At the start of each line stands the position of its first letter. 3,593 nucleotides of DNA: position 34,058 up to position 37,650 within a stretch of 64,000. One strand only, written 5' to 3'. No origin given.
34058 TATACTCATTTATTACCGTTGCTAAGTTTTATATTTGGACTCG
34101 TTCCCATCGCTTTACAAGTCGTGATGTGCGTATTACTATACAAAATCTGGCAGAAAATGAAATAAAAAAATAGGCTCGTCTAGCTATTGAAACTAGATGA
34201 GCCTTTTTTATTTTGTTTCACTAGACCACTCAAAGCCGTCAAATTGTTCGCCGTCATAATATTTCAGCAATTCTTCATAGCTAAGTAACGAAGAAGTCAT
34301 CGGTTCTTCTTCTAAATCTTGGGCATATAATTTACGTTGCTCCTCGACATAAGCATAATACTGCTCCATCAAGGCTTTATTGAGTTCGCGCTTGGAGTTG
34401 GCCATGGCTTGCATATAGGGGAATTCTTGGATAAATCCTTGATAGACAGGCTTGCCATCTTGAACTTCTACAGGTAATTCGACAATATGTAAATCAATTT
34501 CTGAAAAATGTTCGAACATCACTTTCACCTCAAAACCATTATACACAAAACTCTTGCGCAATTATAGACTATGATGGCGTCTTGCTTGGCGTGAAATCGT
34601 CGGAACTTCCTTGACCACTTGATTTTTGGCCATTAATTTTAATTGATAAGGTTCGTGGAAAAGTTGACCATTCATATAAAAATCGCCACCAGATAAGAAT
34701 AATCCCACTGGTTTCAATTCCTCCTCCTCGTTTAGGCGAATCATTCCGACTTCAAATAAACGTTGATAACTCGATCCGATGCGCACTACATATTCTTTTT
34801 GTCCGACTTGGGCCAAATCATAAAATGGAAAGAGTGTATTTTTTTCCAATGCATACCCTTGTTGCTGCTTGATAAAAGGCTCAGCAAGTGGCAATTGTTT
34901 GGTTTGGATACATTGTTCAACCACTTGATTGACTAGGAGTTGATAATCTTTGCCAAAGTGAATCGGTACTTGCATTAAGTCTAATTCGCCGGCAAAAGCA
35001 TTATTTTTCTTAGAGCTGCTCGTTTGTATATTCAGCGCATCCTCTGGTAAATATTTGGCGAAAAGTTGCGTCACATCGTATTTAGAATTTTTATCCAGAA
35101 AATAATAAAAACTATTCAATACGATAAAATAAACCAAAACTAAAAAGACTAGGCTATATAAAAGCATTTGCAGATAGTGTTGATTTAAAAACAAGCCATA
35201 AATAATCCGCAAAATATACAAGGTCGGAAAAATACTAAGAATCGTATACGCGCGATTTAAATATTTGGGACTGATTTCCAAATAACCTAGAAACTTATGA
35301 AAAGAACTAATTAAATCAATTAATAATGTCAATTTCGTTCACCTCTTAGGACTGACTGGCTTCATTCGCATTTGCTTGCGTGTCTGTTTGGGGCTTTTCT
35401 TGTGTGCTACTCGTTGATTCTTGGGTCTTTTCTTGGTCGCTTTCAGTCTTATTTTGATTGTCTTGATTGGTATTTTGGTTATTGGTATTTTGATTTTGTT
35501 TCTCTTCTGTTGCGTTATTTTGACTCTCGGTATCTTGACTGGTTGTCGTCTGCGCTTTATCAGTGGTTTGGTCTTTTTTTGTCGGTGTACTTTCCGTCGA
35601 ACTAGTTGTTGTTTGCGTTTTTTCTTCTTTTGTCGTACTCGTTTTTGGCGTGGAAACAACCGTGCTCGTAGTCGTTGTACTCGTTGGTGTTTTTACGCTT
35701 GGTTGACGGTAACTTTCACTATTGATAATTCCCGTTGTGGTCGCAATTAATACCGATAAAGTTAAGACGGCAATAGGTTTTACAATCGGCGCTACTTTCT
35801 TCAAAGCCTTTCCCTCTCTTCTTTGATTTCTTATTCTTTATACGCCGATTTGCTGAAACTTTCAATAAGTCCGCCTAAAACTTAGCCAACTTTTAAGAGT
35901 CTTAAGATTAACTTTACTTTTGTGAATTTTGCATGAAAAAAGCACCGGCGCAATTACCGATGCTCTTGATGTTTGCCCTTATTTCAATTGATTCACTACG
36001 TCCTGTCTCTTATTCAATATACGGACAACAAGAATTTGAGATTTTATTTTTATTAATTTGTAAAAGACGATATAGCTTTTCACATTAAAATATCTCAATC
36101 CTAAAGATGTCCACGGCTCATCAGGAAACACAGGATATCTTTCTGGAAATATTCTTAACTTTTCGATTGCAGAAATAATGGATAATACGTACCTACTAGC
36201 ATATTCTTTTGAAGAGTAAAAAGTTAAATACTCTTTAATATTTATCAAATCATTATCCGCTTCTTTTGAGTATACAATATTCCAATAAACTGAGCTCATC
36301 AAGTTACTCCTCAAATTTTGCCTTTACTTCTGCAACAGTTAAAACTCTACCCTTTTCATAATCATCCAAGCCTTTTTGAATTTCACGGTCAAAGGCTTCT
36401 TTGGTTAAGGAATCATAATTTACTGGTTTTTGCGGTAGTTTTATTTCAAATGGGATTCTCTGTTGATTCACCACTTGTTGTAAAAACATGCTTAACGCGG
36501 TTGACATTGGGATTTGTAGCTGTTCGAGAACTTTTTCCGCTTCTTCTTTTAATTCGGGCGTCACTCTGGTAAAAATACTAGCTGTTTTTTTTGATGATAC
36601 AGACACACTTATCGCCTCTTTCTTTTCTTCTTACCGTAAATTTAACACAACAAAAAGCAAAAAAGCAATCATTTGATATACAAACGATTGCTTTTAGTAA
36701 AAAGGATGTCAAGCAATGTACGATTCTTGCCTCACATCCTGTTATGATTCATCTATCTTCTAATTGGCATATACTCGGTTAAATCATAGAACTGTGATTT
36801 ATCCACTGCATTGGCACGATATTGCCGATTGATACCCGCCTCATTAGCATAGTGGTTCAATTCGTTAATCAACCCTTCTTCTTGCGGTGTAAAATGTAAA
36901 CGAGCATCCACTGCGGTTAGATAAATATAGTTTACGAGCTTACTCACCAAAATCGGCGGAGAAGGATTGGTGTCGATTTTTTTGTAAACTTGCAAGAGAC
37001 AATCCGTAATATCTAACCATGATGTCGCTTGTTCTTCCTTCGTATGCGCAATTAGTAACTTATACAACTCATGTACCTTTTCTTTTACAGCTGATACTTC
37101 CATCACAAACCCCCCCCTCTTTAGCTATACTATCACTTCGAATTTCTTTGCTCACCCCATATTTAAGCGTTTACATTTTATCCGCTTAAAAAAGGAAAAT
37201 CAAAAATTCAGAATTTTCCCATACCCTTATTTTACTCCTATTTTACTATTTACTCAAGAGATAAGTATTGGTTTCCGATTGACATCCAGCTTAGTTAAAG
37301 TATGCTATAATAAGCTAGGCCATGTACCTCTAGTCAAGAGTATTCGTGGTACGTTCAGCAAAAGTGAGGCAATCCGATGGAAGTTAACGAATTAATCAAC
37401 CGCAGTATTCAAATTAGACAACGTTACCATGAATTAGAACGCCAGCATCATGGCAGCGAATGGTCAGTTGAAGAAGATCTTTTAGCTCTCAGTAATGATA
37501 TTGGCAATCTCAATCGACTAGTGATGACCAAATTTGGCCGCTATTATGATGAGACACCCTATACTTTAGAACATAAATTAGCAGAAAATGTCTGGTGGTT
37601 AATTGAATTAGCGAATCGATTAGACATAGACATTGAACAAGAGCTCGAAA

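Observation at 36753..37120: Orphan enterocin-A-type (class IIa) bacteriocin immunity gene with a G8 homopolymer in its ribosome-binding region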

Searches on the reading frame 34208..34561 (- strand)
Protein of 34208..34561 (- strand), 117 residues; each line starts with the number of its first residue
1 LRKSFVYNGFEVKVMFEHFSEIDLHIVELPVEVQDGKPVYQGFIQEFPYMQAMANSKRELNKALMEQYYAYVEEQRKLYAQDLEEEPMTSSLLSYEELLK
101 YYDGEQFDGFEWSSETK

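Call 3: search_protein_families(library=pfam, proteins=[window:34208-34561:-], max_evalue=0.1)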
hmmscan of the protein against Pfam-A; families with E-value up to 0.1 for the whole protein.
window:34208-34561:- (117 aa): 1 family
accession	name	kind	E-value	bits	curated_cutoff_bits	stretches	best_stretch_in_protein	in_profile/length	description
PF03755.18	YicC-like_N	-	0.081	13.7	25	1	54-101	73-118/156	Endoribonuclease YicC-like, N-terminal region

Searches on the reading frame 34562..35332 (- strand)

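Call 3: search_protein_families(library=pfam, proteins=[window:34562-35332:-], max_evalue=0.1)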
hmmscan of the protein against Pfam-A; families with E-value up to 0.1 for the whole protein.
window:34562-35332:- (256 aa): 1 family
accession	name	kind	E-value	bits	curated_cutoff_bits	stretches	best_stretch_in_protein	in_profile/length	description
PF20386.3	DUF6681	-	2.9e-57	194.8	24.1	1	1-238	1-264/267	Family of unknown function (DUF6681)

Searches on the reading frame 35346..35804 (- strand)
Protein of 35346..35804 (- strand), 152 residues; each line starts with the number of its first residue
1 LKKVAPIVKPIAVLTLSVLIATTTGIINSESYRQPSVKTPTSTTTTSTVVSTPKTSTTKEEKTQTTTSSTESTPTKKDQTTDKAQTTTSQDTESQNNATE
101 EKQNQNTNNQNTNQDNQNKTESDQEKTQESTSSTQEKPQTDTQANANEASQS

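Call 3: search_protein_families(library=pfam, proteins=[window:35346-35804:-], max_evalue=0.1)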
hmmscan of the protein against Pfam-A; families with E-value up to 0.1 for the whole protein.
window:35346-35804:- (152 aa): 1 family
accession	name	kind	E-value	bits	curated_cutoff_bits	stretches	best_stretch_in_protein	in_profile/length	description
PF02932.22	Neur_chan_memb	-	0.073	13.8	28.1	1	15-139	67-194/233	Neurotransmitter-gated ion-channel transmembrane region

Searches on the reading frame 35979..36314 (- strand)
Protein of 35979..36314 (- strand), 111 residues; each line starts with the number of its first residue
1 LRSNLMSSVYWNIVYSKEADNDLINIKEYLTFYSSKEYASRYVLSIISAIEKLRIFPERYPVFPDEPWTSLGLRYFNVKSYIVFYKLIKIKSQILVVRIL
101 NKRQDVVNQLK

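Call 3: search_protein_families(library=pfam, proteins=[window:35979-36314:-], max_evalue=0.1)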
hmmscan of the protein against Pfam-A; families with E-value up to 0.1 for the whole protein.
window:35979-36314:- (111 aa): 1 family
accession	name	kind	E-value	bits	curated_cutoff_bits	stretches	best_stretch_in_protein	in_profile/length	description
PF05016.21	ParE_toxin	-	2.3e-12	47.7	23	1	13-105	1-88/89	ParE toxin of type II toxin-antitoxin system, parDE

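Call 4: search_protein_families(library=ncbifam, proteins=[window:35979-36314:-], max_evalue=0.1)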
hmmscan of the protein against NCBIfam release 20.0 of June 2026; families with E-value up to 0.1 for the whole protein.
window:35979-36314:- (111 aa): 2 families
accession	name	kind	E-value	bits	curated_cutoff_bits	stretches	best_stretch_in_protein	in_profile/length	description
TIGR02385.1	RelE_StbE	subfamily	0.0012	19.2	27.9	1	13-102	2-84/88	type II toxin-antitoxin system mRNA interferase toxin, RelE/StbE family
NF007364.1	PRK09861.1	equivalog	0.063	12.7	487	1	7-39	225-257/272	lipoprotein NlpA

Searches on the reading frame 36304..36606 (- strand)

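Call 3: search_protein_families(library=pfam, proteins=[window:36304-36606:-], max_evalue=0.1)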
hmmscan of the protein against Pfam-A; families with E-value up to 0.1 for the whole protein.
window:36304-36606:- (100 aa): 2 families
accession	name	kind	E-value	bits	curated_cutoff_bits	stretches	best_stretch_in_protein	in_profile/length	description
PF04221.18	RelB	-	6.3e-11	42.5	22.4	1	8-60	1-53/82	RelB antitoxin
PF16256.10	DUF4911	-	0.019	15.5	29.3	1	4-32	27-55/57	Domain of unknown function (DUF4911)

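Call 4: search_protein_families(library=ncbifam, proteins=[window:36304-36606:-], max_evalue=0.1)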
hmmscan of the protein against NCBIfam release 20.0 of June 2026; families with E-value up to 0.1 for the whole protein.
window:36304-36606:- (100 aa): 4 families
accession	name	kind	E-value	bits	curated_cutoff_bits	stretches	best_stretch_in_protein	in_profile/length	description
TIGR02384.1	RelB_DinJ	subfamily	4.5e-19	68.5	45.65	1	8-82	3-77/85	type II toxin-antitoxin system RelB/DinJ family antitoxin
NF050811.1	RelB_ParD_antitoxin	subfamily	6.2e-18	64.8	60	1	14-98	2-82/83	type II toxin-antitoxin system RelB/ParD family antitoxin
NF008412.0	PRK11235.1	equivalog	1.2e-06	28.7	96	1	9-55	2-48/80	type II toxin-antitoxin system RelB/DinJ family antitoxin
NF045738.1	MPN121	equivalog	0.026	14.8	150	1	4-46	2-47/122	MPN121 family protein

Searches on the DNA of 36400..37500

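Call 53: search_rna_families(source=window, start=36400, end=37500, threshold=evalue, max_evalue=1)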
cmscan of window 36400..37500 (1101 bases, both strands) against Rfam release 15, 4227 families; matches with E-value up to 1: 2.
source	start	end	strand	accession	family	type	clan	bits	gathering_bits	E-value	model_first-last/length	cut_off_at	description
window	37135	37214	-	RF00884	MIR815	Gene; miRNA;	-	21.7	63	0.25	1-81/81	no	MIR815 microRNA precursor family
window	36653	36698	-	RF04343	Plastid-psbA-2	Cis-reg;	CL00153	19.6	55.8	0.95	1-60/60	no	Plastid-psbA-2 3UTR RNA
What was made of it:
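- Tried and rejected: No Rfam hit better than E=0.25 (call 53).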
